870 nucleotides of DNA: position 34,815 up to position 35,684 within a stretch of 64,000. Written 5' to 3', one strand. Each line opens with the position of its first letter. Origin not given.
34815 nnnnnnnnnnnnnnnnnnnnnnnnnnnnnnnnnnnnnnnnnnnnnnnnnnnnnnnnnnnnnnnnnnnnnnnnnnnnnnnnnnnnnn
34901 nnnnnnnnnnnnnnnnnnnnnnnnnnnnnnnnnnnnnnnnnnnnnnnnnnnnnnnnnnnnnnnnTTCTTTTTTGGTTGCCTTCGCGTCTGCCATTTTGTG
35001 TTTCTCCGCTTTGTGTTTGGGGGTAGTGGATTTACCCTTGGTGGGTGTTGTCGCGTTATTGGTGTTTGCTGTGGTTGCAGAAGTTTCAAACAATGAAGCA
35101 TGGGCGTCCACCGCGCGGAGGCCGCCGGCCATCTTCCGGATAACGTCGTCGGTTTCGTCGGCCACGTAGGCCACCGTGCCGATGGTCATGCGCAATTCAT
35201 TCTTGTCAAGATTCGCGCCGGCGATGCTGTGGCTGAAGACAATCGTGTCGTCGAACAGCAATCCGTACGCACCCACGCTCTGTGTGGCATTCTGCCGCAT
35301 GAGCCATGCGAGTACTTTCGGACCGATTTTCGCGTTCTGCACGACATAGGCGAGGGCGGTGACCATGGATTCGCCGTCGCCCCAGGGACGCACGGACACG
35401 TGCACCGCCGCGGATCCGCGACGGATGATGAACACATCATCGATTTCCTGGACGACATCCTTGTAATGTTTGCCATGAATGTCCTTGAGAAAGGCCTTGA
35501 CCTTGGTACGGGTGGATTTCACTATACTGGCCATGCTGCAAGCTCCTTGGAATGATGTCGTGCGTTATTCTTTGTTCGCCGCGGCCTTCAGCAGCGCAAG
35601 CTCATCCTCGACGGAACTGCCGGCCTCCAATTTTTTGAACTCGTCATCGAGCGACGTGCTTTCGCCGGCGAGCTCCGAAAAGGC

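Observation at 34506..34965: Long in-frame tandem repeat encoding a histone-H1 / AlgP-like AAAPKK tail fused to a YbjN-like domain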

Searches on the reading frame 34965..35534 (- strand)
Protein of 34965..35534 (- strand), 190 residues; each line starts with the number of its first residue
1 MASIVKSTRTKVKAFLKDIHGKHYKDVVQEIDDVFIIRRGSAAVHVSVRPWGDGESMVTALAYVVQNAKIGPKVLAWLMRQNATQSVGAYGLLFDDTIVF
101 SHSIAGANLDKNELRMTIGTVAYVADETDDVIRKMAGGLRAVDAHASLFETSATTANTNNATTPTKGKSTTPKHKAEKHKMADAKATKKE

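Call 7: find_homologous_proteins(query=window:34965-35534:-, max_evalue=0.001)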
Query seq(190 aa) (190 aa): 58 proteins with E <= 0.001 among 199 candidates.
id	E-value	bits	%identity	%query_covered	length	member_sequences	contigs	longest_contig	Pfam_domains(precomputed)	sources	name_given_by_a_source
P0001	4.6e-92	325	96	83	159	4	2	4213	PF22551.2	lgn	-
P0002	1.4e-67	245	77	79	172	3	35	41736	PF22551.2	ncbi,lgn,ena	-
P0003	7.5e-66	239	73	79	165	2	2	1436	PF22551.2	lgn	-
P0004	2.1e-65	238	72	79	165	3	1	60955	PF22551.2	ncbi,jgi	-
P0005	6.8e-65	236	64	90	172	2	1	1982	PF22551.2,PF22550.2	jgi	jgi:hypothetical protein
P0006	4.6e-64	234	72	79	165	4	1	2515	PF22551.2,PF22550.2,PF10722.15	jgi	jgi:hypothetical protein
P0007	1.0e-62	229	65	91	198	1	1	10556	PF22551.2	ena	-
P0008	3.0e-61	224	69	78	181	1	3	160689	PF22551.2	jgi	jgi:hypothetical protein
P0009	3.0e-61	224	72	76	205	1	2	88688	PF22551.2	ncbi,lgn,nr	ncbi:YbjN domain-containing protein [bacterium]|nr:YbjN domain-containing protein [bacterium]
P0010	6.6e-60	220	69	76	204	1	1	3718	PF22551.2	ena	-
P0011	1.7e-59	219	57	99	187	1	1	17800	PF22551.2,PF10722.15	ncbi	-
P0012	6.7e-59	217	63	86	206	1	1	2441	PF22551.2,PF07382.17,PF22550.2,PF10722.15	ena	-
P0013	9.8e-59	216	68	78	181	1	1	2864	PF22551.2,PF22550.2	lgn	-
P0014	1.4e-58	216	69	76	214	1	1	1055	PF22551.2,PF07382.17,PF10722.15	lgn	-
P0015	2.4e-58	215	68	78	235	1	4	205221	PF22551.2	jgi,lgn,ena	-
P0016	4.0e-58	214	68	78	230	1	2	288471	PF22551.2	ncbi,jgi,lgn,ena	-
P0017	5.4e-58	214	71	76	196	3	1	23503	PF22551.2,PF07382.17,PF22550.2,PF10722.15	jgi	jgi:hypothetical protein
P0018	3.7e-57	211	65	79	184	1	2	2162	PF22551.2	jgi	jgi:hypothetical protein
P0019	1.1e-56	210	55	92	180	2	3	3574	PF22551.2,PF22550.2,PF10722.15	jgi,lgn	-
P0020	1.3e-56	209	63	80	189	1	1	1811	PF22551.2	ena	-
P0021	2.9e-56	208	64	78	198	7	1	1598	PF22551.2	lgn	-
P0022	6.8e-56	207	64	82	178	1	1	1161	PF22551.2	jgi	jgi:hypothetical protein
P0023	8.4e-56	207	68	78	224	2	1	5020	PF22551.2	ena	-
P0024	9.2e-56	207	66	78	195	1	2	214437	PF22551.2,PF22550.2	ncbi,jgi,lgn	-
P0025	2.8e-55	205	68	76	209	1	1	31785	PF22551.2,PF07382.17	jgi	jgi:type III secretion system-like peptide-binding chaperone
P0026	4.1e-55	204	66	81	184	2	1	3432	PF22551.2,PF22550.2,PF10722.15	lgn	-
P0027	5.6e-55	204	65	78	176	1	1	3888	PF22551.2,PF10722.15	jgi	jgi:hypothetical protein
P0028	1.8e-54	202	68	78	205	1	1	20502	PF22551.2,PF22550.2,PF10722.15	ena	-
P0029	4.0e-54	201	66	74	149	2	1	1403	PF22551.2,PF22550.2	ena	-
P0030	6.2e-54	201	64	78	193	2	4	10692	PF22551.2,PF10722.15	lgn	-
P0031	1.0e-53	200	62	78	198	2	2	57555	PF22551.2,PF07382.17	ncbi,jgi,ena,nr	ncbi:MAG: hypothetical protein C0600_13720 [Ignavibacteria bacterium]|nr:MAG: hypothetical protein C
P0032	1.3e-53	200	66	76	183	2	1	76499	PF22551.2,PF22550.2,PF10722.15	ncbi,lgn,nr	ncbi:MAG: YbjN domain-containing protein [Bacteroidetes bacterium]|nr:YbjN domain-containing protein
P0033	2.2e-53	199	61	80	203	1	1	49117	PF22551.2,PF07382.17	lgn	-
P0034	3.9e-53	198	63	81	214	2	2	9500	PF22551.2,PF22550.2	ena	-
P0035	4.5e-53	198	63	78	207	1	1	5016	PF22551.2,PF22550.2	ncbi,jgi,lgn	ncbi:MAG: YbjN domain-containing protein [Bacteroidota bacterium]|jgi:hypothetical protein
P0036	1.2e-52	196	64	78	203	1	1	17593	PF22551.2,PF22550.2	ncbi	-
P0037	2.0e-52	196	60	82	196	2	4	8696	PF22551.2,PF22550.2,PF10722.15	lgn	-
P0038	2.6e-52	195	62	77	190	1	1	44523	PF22551.2,PF22550.2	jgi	jgi:hypothetical protein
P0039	2.4e-51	192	64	78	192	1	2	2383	PF22551.2,PF22550.2,PF10722.15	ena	-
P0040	5.7e-51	191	61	80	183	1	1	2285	PF22551.2,PF10722.15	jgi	jgi:hypothetical protein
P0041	2.1e-50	189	60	82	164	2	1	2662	PF22551.2,PF22550.2,PF10722.15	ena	-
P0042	3.5e-50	188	62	76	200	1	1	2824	PF22551.2,PF10722.15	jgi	jgi:hypothetical protein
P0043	4.5e-50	188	61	79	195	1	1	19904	PF22551.2,PF22550.2,PF10722.15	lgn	-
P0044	5.3e-49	185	59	79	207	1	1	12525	PF22551.2,PF10722.15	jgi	jgi:hypothetical protein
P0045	1.8e-48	183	59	79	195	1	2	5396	PF22551.2,PF22550.2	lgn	-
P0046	2.8e-48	182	67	67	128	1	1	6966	PF22551.2,PF22550.2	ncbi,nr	ncbi:MAG: YbjN domain-containing protein, partial [Bacteroidetes bacterium]|nr:YbjN domain-containin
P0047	1.1e-46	177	57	78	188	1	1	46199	PF22551.2,PF22550.2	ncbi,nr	ncbi:MAG: YbjN domain-containing protein [Bacteroidota bacterium]|nr:YbjN domain-containing protein 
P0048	1.4e-45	173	51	89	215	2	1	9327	PF22551.2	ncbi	-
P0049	1.4e-42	164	53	78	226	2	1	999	PF22551.2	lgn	-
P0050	5.4e-42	162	58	71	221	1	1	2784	PF22551.2,PF22550.2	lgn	-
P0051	7.6e-36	142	54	77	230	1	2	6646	PF22551.2,PF07382.17,PF10722.15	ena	-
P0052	7.4e-26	109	45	74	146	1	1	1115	PF22551.2,PF22550.2,PF10722.15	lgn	-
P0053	1.7e-25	108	43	74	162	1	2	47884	PF22551.2,PF22550.2,PF10722.15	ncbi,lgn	ncbi:MAG: T3SS (YopN, CesT) and YbjN peptide-binding chaperone 1 [Candidatus Kapaibacterium sp.]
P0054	2.5e-25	108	43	74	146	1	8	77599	PF22551.2,PF22550.2,PF10722.15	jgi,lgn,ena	-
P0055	9.0e-23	99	50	57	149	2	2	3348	PF22551.2,PF22550.2,PF10722.15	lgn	-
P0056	1.1e-22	99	40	76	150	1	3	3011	PF22551.2,PF22550.2,PF10722.15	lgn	-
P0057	7.0e-22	96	39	75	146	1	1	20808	PF22551.2,PF22550.2,PF10722.15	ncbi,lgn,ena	-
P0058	8.4e-22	96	38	74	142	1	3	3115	PF22551.2,PF10722.15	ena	-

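Call 12: find_related_loci(query=A1, collection=genome_contigs, flank=6000)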
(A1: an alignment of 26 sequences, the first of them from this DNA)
Query A1 (152 aa) in genome_contigs; peptide patterns used: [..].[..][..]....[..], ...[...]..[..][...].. (x = any residue, [..] = any of these).
598 stretches matched a pattern; 295 encode a relative of the query (tblastn E <= 1e-3); the best 80 are kept; 80 distinct loci.
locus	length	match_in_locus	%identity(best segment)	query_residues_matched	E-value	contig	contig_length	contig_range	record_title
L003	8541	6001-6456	98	1-152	4e-105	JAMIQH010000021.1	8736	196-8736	MAG: Bacteroidota bacterium isolate RA_AS_metabat.63 k201_1688104, whole genome shotgun sequence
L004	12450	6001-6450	77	1-150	9e-76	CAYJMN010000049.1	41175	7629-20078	MAG TPA_asm: uncultured Chromatiales bacterium isolate ERP124720_co1_202 genome assembly, contig: NODE_1312_length_41175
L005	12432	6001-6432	69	1-144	1e-66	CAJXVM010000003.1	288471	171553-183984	MAG TPA_asm: uncultured Ignavibacteria bacterium isolate SRR6201696_bin.5_MetaBAT_v2.12.1_MAG genome assembly, contig: N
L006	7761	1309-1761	66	2-152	2e-65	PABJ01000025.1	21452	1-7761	MAG: Ectothiorhodospiraceae bacterium isolate NAT122 MHASMcontig_861489, whole genome shotgun sequence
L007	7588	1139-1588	65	1-150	4e-65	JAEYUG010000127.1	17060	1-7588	MAG: Bacteroidetes bacterium isolate OH_CBlB_161 k127_713079, whole genome shotgun sequence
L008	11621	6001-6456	65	1-152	9e-65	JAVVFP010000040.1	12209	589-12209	MAG: Bacteroidota bacterium isolate TamC13-50 NODE_4356_length_12209_cov_3.723877, whole genome shotgun sequence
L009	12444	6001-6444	66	1-148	3e-64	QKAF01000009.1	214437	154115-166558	MAG: Bacteroidetes bacterium isolate SZUA-365 scaffold_148, whole genome shotgun sequence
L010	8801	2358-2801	64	1-148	4e-63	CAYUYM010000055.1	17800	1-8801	MAG TPA_asm: uncultured Chromatiales bacterium isolate SRP220891_co1_215 genome assembly, contig: NODE_5970_length_17800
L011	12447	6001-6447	64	1-149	3e-62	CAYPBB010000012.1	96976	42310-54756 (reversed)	MAG TPA_asm: uncultured Ectothiorhodospiraceae bacterium isolate binchicken_co190_449 genome assembly, contig: NODE_481_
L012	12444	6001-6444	61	1-148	7e-61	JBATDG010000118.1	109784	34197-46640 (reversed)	MAG: Bacteroidota bacterium isolate MFD10475_ilm_asm_bin42 k127_282499, whole genome shotgun sequence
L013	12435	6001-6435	66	1-145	2e-60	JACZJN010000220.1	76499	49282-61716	MAG: Bacteroidetes bacterium isolate MAG20 bacteria_1_contig_1544876, whole genome shotgun sequence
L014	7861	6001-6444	65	1-148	9e-60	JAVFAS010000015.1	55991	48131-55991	MAG: Bacteroidota bacterium isolate BF4_97 NODE_1576_length_55991_cov_7.858585_Biofilm4, whole genome shotgun sequence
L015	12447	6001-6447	63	1-149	8e-60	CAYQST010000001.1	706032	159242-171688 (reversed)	MAG TPA_asm: uncultured Chromatiales bacterium isolate SRP220891_co1_495 genome assembly, contig: NODE_4_length_706032_c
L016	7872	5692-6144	60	1-150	6e-59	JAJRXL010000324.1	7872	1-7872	MAG: Bacteroidetes bacterium isolate Dive96_bin3.154 k141_2779559, whole genome shotgun sequence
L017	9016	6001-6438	63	1-146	1e-58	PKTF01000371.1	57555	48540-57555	MAG: Ignavibacteria bacterium isolate BM516 sc_638, whole genome shotgun sequence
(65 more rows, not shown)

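Call 18: find_encoding_contigs(protein=P0001, flank=3000, max_places=4)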
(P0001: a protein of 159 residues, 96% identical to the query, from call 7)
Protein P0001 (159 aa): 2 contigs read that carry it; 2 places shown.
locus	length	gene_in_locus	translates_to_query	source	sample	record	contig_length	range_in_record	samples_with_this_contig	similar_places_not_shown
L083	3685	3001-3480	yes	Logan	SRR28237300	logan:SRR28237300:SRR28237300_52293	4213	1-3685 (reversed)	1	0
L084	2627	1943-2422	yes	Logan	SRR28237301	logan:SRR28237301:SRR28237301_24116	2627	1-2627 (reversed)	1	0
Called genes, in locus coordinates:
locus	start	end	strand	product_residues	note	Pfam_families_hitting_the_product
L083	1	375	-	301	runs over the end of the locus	?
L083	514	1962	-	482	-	PF04389:Peptidase_M28, PF13180:PDZ_2, PF17820:PDZ_6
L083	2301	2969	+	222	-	PF04012:PspA_IM30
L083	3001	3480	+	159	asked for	PF22551:TY-Chap1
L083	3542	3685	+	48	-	?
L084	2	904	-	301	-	?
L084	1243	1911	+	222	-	PF04012:PspA_IM30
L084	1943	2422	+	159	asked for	PF22551:TY-Chap1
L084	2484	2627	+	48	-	?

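Call 26: predict_structure(alignment_id=A1)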
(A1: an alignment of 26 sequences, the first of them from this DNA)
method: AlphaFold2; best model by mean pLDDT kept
length: 152 residues; sequences in the alignment: 26
mean_pLDDT: 89.5   pTM: 0.81
mean pLDDT of the five models: 89.5, 87.7, 86.7, 85.5, 85.0
residues with pLDDT >= 90: 115; 70-90: 27; 50-70: 4; < 50: 6
segments of 3 or more residues with pLDDT < 50: 147-152
pLDDT, mean of each block of 10 residues (from residue 1): 86 96 94 91 93 92 93 95 93 92 92 95 94 91 56 39
secondary structure, 60 per line:
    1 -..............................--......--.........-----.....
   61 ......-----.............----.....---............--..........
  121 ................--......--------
elements in order: H2-27 E28-31 E34-39 E42-50 E56-66 H72-84 E89-93 E97-105 H111-136 H141-144

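Call 30: fold_search(model_id=the predicted structure, library=pdb)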
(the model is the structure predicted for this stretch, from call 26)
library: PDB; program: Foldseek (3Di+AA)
matches with E <= 10: 944; with E <= 0.001: 18
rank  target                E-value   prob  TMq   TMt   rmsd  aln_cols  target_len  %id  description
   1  2plg_A                5.7e-06  1.00  0.62  0.62   3.7       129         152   21  Crystal structure of T110839 protein from Synechococcus elongatus (released 2007-05-01)
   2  2plg_B                5.5e-05  1.00  0.64  0.65   3.7       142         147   18  Crystal structure of T110839 protein from Synechococcus elongatus (released 2007-05-01)
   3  3kxy_B                6.9e-05  1.00  0.67  0.76   2.9       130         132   14  Crystal Structure of the ExsC-ExsE Complex (released 2010-06-30)
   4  8q8o_B                1.1e-04  1.00  0.62  0.68   3.5       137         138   11  PA14_16140 protein: the regulator of an operon involved in the biofilm formation in PA14 P. aeruginosa (released 2024-02-28)
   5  4h5b_B                1.7e-04  1.00  0.55  0.56   4.7       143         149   16  Crystal Structure of DR_1245 from Deinococcus radiodurans (released 2013-01-30)
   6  3kxy_H                1.9e-04  1.00  0.66  0.76   3.0       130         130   14  Crystal Structure of the ExsC-ExsE Complex (released 2010-06-30)
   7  3kxy_D                2.0e-04  1.00  0.65  0.75   2.9       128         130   14  Crystal Structure of the ExsC-ExsE Complex (released 2010-06-30)
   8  3kxy_A                2.7e-04  1.00  0.63  0.71   3.3       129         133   14  Crystal Structure of the ExsC-ExsE Complex (released 2010-06-30)
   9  3kxy_J                3.4e-04  1.00  0.65  0.76   2.8       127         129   14  Crystal Structure of the ExsC-ExsE Complex (released 2010-06-30)
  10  8q8o_A                3.7e-04  1.00  0.62  0.68   3.3       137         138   11  PA14_16140 protein: the regulator of an operon involved in the biofilm formation in PA14 P. aeruginosa (released 2024-02-28)
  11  4gf3_A                4.4e-04  1.00  0.53  0.63   5.3       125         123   12  Structure of a SycH-YopH Chaperone-Effector Complex (released 2013-03-27)
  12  1s28_A                4.9e-04  1.00  0.55  0.62   4.7       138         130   14  Crystal Structure of AvrPphF ORF1, the Chaperone for the Type III Effector AvrPphF ORF2 from P. syringae (released 2004-09-14)
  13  1k3s_A                6.2e-04  1.00  0.52  0.69   3.6       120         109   12  Type III Secretion Chaperone SigE (released 2001-11-28)
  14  3kxy_F                6.6e-04  1.00  0.65  0.74   2.9       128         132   14  Crystal Structure of the ExsC-ExsE Complex (released 2010-06-30)
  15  1xkp_C                7.5e-04  1.00  0.63  0.74   3.1       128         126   13  Crystal structure of the virulence factor YopN in complex with its heterodimeric chaperone SycN-YscB (released 2005-03-22)
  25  4h5b_A                1.5e-03  1.00  0.55  0.55   5.4       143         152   17  Crystal Structure of DR_1245 from Deinococcus radiodurans (released 2013-01-30)
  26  6vu7_C                1.7e-03  1.00  0.54  0.57   3.8       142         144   13  Crystal structure of YbjN, a putative transcription regulator from E. coli (released 2020-03-11)
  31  6vu7_A                2.1e-03  1.00  0.54  0.57   3.9       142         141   13  Crystal structure of YbjN, a putative transcription regulator from E. coli (released 2020-03-11)
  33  6vu7_D                2.3e-03  1.00  0.52  0.57   4.1       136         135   13  Crystal structure of YbjN, a putative transcription regulator from E. coli (released 2020-03-11)
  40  6vu7_B                3.7e-03  1.00  0.51  0.54   3.9       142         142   13  Crystal structure of YbjN, a putative transcription regulator from E. coli (released 2020-03-11)
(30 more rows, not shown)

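Call 37: search_protein_representatives(alignment_id=A1)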
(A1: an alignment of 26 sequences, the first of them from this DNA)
Query: 26 sequences, 145 profile positions. Proteins with E-value up to 0.001 (for the whole library): 1039; up to 1e-10: 376; up to 1e-30: 17. The best 150 are listed.
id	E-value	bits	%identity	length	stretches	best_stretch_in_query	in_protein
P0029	3.3e-64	231.7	-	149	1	2-141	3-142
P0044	1.3e-63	229.8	-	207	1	1-145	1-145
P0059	8.5e-61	220.6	-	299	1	1-144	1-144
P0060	4.4e-58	211.8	-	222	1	1-144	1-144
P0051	1.6e-55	203.5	-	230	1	1-144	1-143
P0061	6.6e-53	195.0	-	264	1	1-145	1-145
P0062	2.4e-50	186.7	-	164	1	2-143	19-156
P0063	2.5e-45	170.5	-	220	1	3-145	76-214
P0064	2.7e-44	167.1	-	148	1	2-144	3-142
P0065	1.8e-43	164.4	-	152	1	4-143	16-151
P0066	5.1e-41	156.5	-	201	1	4-143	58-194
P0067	3.8e-37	143.9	-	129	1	3-116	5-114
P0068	5.1e-36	140.2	-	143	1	1-144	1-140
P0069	2.9e-35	137.8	-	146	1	3-141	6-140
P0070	2.1e-33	131.8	-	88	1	57-143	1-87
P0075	5.1e-29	117.6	-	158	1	3-144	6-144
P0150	1.3e-20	90.3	-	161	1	20-144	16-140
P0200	8.6e-18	81.1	-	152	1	12-144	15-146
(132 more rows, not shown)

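Call 42: find_related_loci(query=A1, collection=metagenome_contigs, flank=3000)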
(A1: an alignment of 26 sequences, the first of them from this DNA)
Query A1 (152 aa) in metagenome_contigs; peptide patterns used: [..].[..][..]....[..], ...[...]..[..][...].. (x = any residue, [..] = any of these).
599 stretches matched a pattern (row limit reached: there are more); 244 encode a relative of the query (tblastn E <= 1e-3); the best 80 are kept; 80 distinct loci.
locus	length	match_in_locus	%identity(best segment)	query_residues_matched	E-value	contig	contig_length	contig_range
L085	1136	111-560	75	1-150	2e-82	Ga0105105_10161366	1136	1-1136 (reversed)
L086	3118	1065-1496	69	1-144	3e-67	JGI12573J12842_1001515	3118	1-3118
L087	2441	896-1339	68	1-148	1e-67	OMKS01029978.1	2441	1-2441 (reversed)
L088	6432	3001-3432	69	1-144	4e-67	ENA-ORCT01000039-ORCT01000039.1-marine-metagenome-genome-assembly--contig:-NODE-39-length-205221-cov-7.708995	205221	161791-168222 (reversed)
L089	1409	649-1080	67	1-144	1e-68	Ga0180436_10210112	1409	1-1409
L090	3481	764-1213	63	1-150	7e-65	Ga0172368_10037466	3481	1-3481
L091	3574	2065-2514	63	1-150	7e-65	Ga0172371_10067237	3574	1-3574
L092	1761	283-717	67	1-145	6e-65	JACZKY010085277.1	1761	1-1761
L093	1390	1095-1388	97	1-98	2e-63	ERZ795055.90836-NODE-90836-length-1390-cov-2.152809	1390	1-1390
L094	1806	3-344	72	31-144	2e-53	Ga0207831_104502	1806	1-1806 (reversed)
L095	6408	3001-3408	44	4-143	4e-34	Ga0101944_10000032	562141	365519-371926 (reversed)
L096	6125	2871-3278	45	4-143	3e-35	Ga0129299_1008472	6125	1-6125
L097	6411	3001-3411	45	3-143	6e-33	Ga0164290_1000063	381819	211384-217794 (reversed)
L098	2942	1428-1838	45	3-143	1e-34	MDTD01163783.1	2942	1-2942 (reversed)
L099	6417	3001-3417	42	1-143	1e-33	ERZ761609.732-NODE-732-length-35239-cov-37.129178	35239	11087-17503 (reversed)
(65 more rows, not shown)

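Call 45: search_protein_families(library=pfam, proteins=[window:35079-35534:-], max_evalue=10)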
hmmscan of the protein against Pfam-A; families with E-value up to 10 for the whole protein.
seq(152 aa): 4 families
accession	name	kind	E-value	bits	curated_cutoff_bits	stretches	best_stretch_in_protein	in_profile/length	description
PF22551.1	TY-Chap1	-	6.2e-13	49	27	1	9-143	4-131/132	T3SS (YopN, CesT) and YbjN peptide-binding chaperone 1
PF10722.14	YbjN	-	5.5e-05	23.8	22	1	12-132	5-124/126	Putative bacterial sensory transduction regulator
PF22550.1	CesT_Tir_1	-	0.00015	22.1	27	1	8-123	4-116/131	CesT_Tir_1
PF17385.8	LBP_M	-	0.12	12.4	25.2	1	20-81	157-219/221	Lacto-N-biose phosphorylase central domain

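Call 46: find_encoding_contigs(protein=P0075, flank=3000, max_places=2)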
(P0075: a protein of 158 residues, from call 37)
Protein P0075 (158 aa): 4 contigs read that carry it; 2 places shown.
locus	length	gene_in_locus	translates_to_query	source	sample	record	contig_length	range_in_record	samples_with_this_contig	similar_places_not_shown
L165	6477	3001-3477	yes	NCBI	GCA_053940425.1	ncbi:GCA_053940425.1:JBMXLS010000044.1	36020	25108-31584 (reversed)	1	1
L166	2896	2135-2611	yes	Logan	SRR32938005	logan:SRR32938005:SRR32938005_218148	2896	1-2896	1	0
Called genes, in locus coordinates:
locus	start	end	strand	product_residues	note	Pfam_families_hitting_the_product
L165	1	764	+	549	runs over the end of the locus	PF13180:PDZ_2, PF17820:PDZ_6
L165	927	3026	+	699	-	PF02861:Clp_N, PF23569:NBD_SMAX1 (weak), PF17871:AAA_lid_9, PF00158:Sigma54_activat (weak), PF07724:AAA_2, PF00004:AAA, PF07728:AAA_5 (weak), PF10431:ClpB_D2-small, +2 more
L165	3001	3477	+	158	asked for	PF22550:CesT_Tir_1, PF22551:TY-Chap1, PF10722:YbjN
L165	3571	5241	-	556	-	PF01268:FTHFS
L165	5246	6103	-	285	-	PF00763:THF_DHG_CYH, PF02882:THF_DHG_CYH_C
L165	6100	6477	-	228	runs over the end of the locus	PF00730:HhH-GPD, PF10576:EndIII_4Fe-2S (weak)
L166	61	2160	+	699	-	PF02861:Clp_N, PF23569:NBD_SMAX1 (weak), PF17871:AAA_lid_9, PF00158:Sigma54_activat (weak), PF07724:AAA_2, PF00004:AAA, PF07728:AAA_5 (weak), PF10431:ClpB_D2-small, +2 more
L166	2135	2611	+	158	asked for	PF22550:CesT_Tir_1, PF22551:TY-Chap1, PF10722:YbjN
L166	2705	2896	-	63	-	?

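Call 47: find_encoding_contigs(protein=P0150, flank=3000, max_places=2)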
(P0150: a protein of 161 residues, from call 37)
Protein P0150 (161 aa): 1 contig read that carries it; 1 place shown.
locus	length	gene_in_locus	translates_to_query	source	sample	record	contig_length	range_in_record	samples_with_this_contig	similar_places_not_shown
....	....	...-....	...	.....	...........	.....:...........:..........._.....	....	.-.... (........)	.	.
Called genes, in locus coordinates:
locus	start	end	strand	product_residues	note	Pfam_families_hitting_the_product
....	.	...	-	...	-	?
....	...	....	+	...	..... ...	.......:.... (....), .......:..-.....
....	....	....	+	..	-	?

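Call 48: find_encoding_contigs(protein=P0200, flank=3000, max_places=2)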
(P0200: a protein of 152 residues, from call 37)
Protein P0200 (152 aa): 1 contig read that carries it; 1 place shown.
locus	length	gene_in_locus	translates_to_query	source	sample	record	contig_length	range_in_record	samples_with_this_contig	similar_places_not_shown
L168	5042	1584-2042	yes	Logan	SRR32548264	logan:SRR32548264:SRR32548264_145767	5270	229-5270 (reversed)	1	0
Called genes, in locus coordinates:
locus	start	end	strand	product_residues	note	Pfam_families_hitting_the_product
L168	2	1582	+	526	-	?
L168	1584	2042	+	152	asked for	PF22551:TY-Chap1, PF10722:YbjN (weak)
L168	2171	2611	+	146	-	PF22551:TY-Chap1, PF10722:YbjN (weak)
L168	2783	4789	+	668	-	-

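Call 56: search_solved_structures(query=A1, max_evalue=1)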
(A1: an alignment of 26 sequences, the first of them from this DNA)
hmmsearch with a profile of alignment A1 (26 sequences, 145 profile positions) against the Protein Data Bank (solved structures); distinct sequences matched with E-value up to 1: 1.
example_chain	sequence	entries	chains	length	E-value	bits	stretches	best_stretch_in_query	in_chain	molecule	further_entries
2plg_A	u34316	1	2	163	0.0012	22.2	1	32-134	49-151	Tll0839 protein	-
